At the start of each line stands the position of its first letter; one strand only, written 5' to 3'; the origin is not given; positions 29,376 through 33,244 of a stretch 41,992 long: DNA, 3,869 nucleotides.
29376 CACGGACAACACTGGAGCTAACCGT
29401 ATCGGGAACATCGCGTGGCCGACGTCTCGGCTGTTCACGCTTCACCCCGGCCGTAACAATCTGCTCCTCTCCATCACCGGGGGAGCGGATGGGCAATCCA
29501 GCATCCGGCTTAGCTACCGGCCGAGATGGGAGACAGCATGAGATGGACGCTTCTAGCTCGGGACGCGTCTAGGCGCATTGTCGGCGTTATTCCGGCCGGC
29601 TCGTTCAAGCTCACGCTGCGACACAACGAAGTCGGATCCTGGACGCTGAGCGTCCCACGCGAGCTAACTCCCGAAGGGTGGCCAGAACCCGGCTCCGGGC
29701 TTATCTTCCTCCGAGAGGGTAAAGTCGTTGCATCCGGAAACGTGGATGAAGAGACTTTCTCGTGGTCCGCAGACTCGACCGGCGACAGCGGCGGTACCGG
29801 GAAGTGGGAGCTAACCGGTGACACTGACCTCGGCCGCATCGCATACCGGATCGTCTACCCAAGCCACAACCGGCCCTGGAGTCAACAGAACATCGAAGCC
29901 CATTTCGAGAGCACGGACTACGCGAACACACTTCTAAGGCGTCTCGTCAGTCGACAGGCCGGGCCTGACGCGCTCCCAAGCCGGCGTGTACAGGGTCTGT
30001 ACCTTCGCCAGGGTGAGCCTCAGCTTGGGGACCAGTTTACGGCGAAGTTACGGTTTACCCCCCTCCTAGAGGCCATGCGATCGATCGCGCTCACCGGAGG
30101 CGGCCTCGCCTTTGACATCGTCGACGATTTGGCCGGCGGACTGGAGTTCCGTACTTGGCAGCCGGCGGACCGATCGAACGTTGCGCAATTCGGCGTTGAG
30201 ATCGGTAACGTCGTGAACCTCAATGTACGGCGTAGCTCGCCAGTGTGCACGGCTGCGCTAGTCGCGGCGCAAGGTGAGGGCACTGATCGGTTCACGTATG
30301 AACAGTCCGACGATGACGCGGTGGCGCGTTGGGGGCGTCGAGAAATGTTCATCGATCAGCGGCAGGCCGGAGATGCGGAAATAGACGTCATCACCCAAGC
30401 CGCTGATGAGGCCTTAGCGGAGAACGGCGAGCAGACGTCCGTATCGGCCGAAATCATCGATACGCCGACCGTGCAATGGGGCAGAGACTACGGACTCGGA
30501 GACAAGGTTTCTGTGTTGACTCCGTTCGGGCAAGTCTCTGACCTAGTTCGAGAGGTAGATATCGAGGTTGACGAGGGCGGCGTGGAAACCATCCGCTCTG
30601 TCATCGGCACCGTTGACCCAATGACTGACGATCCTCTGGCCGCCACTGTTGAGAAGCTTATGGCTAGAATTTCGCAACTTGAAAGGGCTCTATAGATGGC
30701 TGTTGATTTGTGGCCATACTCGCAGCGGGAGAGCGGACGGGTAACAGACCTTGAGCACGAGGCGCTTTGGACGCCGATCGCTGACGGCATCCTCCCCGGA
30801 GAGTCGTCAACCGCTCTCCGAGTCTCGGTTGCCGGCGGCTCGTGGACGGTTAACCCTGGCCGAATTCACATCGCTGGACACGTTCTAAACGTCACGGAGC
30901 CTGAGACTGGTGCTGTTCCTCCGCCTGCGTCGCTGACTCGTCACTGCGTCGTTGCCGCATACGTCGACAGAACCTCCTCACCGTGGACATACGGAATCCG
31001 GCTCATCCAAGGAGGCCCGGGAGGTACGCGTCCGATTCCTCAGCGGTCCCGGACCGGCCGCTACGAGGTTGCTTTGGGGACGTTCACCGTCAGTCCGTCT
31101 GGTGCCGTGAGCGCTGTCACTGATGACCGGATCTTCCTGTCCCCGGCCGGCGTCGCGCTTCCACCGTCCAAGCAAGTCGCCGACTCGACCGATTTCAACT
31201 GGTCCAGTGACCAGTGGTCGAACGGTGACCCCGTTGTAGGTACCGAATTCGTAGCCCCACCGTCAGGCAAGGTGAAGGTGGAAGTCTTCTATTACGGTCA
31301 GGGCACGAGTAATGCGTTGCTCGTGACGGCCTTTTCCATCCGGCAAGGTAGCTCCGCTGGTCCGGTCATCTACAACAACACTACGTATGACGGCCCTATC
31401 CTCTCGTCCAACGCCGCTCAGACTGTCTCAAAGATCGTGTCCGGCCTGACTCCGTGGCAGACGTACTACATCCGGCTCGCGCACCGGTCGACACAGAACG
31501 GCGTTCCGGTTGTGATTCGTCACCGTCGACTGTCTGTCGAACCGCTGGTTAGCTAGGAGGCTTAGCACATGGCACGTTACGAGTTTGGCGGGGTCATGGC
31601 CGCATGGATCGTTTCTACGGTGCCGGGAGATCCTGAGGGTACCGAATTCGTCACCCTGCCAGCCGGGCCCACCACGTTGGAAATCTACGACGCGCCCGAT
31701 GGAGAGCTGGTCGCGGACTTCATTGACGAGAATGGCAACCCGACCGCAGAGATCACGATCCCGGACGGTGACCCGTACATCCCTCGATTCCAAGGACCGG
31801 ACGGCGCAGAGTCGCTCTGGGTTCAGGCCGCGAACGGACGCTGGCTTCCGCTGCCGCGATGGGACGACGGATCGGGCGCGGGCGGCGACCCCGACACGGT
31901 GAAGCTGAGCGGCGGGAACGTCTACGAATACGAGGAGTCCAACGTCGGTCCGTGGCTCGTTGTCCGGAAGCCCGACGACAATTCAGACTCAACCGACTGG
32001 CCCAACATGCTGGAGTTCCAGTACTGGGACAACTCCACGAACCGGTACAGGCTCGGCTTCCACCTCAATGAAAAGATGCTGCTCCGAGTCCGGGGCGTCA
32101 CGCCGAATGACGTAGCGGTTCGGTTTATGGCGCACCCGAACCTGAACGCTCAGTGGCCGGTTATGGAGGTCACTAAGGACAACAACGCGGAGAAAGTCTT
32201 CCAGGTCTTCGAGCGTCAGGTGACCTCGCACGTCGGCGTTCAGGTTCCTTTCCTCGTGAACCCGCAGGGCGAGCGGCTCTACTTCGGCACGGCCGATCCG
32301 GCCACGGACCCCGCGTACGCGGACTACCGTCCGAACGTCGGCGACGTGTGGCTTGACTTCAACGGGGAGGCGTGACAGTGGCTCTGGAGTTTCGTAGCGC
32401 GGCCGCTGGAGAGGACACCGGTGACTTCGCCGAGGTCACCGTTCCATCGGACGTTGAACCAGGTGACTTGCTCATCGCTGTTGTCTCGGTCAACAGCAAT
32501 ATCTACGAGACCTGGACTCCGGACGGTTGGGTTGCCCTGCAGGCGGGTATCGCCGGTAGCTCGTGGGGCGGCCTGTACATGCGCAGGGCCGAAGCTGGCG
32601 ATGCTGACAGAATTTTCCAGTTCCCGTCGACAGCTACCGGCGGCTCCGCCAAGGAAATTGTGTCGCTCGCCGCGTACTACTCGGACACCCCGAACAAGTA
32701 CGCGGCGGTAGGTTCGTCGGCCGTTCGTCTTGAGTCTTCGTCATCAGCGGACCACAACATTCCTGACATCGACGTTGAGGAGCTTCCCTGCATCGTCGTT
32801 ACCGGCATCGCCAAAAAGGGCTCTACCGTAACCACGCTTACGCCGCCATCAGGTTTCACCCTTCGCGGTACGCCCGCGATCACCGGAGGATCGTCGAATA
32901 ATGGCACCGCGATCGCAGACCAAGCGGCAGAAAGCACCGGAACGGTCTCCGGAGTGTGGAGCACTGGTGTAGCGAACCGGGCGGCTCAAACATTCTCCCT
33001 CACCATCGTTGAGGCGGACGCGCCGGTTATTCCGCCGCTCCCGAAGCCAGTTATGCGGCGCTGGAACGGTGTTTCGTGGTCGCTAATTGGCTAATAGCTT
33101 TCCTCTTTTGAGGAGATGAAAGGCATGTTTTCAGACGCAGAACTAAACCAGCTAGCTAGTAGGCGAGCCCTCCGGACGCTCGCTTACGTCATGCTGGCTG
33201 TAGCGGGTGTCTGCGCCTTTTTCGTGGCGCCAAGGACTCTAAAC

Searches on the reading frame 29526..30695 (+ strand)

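Call 79: search_protein_families(library=phrogs, proteins=[window:29526-30695:+], max_evalue=0.001)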
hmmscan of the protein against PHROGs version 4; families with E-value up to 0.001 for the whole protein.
window:29526-30695:+ (389 aa): 2 families
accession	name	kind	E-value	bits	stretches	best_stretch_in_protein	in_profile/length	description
phrog_538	-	tail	2.5e-55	189.3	1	14-388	36-404/684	minor tail protein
phrog_30994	-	tail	2.4e-23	83.3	1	8-387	8-391/668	minor tail protein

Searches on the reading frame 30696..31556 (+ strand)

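Call 79: search_protein_families(library=phrogs, proteins=[window:30696-31556:+], max_evalue=0.001)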
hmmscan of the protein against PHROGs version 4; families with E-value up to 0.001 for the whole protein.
window:30696-31556:+ (286 aa): 2 families
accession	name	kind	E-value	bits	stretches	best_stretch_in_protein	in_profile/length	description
phrog_6779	-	tail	1.8e-08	35.4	1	24-151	21-161/276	tail protein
phrog_17342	-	unknown function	3.2e-07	30.9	1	1-145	1-157/326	-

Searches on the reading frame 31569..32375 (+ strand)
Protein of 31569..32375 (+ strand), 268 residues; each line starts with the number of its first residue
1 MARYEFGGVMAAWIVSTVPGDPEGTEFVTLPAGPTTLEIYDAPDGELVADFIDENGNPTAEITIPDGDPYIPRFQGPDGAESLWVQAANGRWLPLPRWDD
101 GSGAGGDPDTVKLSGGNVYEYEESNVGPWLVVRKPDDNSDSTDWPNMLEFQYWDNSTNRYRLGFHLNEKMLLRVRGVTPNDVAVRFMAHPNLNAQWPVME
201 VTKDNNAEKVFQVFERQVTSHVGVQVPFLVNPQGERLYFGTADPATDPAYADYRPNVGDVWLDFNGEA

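Call 79: search_protein_families(library=phrogs, proteins=[window:31569-32375:+], max_evalue=0.001)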
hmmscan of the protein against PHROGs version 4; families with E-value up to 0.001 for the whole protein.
window:31569-32375:+ (268 aa): 1 family
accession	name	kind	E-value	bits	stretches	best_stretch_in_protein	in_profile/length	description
phrog_27064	-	unknown function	5.4e-14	53.2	1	1-89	1-93/249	-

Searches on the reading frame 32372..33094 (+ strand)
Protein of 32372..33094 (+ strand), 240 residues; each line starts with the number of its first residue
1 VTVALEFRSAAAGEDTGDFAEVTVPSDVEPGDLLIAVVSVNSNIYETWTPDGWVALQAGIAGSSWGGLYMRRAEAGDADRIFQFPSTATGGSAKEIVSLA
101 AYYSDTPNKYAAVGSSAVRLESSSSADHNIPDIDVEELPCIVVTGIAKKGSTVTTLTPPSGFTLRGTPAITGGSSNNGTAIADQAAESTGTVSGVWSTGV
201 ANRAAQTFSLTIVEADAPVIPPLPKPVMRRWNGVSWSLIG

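Call 79: search_protein_families(library=phrogs, proteins=[window:32372-33094:+], max_evalue=0.001)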
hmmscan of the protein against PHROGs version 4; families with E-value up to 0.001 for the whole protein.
window:32372-33094:+ (240 aa): 1 family
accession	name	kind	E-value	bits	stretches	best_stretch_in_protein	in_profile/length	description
phrog_3329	-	unknown function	3.7e-05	23.6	1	15-163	226-381/440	-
